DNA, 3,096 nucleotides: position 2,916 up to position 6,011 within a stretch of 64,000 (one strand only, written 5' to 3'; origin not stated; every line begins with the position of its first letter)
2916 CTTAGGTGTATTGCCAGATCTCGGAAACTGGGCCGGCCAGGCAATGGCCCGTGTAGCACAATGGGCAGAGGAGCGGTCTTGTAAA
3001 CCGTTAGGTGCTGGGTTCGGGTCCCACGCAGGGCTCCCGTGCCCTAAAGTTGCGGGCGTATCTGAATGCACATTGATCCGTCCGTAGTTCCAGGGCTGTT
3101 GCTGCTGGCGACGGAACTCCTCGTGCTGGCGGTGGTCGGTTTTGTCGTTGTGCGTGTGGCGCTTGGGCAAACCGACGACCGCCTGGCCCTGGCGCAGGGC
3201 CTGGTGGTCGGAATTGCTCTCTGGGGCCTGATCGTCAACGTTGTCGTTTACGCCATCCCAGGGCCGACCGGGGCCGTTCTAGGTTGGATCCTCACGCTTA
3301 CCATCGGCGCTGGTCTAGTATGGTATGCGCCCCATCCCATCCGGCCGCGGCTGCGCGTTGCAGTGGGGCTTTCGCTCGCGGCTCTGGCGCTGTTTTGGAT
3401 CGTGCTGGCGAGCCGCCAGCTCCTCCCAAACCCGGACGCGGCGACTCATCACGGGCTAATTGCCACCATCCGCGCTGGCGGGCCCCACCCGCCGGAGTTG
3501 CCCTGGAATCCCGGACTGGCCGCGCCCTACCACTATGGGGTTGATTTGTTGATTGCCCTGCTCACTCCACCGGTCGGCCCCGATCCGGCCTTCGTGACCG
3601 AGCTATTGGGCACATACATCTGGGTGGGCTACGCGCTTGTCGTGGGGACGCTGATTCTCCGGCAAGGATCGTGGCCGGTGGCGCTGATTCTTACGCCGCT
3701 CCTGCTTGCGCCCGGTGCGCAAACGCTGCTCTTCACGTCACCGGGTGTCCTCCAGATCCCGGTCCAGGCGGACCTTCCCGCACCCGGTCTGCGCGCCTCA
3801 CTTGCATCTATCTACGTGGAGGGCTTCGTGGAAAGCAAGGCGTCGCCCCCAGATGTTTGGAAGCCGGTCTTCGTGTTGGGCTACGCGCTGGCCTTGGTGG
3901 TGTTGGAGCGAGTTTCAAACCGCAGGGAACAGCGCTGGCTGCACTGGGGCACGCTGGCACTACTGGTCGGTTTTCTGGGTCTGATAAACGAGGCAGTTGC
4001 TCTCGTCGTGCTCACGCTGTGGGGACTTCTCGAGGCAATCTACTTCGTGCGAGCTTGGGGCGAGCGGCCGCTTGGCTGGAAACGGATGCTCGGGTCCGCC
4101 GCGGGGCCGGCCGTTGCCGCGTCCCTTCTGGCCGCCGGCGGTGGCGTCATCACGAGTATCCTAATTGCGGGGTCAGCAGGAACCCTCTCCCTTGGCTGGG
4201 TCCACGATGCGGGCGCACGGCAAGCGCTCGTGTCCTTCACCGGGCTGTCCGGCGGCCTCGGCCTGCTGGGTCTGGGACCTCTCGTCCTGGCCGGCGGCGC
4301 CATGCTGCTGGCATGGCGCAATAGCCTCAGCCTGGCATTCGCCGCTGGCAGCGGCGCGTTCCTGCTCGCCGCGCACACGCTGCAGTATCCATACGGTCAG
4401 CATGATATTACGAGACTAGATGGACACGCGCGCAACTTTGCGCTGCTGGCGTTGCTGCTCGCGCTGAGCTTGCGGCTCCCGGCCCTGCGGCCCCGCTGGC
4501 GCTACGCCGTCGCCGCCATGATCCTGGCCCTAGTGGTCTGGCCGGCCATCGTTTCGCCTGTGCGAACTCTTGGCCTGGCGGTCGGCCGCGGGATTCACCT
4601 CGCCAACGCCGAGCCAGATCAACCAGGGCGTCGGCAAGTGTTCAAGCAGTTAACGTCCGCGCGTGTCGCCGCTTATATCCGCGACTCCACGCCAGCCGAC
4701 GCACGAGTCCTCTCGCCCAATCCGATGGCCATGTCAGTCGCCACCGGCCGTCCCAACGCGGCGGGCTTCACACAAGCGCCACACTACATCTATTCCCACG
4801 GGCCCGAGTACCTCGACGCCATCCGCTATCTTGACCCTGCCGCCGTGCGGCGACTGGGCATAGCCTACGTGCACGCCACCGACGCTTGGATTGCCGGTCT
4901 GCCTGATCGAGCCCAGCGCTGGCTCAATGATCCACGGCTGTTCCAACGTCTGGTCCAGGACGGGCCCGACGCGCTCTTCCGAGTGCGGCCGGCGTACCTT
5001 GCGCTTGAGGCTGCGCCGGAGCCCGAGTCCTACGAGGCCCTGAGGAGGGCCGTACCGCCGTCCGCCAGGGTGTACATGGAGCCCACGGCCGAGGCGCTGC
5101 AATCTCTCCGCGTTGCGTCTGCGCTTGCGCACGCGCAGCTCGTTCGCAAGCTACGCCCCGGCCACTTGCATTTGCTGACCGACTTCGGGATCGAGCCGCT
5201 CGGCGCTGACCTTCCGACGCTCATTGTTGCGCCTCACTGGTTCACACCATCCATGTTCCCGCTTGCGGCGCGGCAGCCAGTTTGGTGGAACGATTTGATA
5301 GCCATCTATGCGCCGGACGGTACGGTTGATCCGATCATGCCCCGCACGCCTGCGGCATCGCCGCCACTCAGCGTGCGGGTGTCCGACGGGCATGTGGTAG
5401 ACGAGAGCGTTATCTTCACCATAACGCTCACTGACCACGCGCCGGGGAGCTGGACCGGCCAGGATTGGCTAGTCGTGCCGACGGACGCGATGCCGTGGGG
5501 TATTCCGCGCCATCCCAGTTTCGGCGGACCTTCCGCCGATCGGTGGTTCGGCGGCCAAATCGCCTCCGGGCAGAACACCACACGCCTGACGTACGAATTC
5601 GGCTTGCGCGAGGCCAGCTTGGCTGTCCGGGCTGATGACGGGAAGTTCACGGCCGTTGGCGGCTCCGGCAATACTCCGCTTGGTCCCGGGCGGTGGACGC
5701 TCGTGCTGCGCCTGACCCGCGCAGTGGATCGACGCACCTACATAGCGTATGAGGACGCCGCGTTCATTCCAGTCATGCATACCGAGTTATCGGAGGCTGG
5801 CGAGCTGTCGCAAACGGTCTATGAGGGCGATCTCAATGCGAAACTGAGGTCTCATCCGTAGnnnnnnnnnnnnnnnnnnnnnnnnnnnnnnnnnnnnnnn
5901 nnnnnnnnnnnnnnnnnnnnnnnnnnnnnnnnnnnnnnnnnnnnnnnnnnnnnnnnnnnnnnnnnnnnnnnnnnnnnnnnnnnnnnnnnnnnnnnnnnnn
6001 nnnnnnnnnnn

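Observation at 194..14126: Recurrent uncharacterised ~110-aa extracytoplasmic domain shared by both LtaS-like paralogs and two or three neighbouring membrane proteins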

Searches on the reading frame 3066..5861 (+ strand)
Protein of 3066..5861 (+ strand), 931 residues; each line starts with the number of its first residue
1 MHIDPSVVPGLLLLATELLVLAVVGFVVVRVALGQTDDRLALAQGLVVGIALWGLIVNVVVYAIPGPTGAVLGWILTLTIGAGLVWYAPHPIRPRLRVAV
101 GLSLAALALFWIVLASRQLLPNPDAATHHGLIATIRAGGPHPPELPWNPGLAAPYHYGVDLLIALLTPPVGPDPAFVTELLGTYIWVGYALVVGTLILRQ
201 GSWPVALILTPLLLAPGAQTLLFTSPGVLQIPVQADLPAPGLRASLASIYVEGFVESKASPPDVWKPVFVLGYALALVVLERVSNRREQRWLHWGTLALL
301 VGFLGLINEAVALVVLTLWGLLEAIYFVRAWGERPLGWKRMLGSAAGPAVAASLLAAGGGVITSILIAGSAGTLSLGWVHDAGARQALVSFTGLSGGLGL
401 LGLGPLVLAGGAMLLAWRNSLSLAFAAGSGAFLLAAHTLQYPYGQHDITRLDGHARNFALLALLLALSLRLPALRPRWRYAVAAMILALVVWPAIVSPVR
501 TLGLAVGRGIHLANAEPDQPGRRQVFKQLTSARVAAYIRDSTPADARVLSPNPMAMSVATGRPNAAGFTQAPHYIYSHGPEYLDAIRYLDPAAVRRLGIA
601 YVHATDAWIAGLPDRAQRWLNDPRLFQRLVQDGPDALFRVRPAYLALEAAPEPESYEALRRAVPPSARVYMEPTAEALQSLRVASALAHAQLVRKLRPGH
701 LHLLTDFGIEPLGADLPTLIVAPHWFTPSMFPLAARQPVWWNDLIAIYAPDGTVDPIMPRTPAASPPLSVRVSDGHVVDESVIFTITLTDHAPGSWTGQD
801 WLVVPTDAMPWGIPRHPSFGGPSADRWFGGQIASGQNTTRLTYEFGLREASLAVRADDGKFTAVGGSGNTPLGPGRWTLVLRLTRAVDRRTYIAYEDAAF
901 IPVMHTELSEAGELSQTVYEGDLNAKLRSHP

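Call 3: search_protein_families(library=pfam, proteins=[window:3066-5861:+], max_evalue=0.1)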
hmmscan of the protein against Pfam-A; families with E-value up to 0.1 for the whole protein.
window:3066-5861:+ (931 aa): 1 family
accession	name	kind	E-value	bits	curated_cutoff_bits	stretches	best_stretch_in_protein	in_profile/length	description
PF20604.3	DUF6798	-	0.065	13.4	26.9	0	533-563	5-36/61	Domain of unknown function (DUF6798)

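Call 40: search_protein_families(library=ncbifam, proteins=[window:3066-5861:+], max_evalue=0.1)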
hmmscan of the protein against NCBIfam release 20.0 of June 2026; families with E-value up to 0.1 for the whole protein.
window:3066-5861:+ (931 aa): 0 families

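Call 59: search_solved_structures(query=A3, max_evalue=1)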
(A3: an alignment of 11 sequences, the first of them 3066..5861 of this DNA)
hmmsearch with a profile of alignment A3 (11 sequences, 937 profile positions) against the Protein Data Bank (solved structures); distinct sequences matched with E-value up to 1: 0.
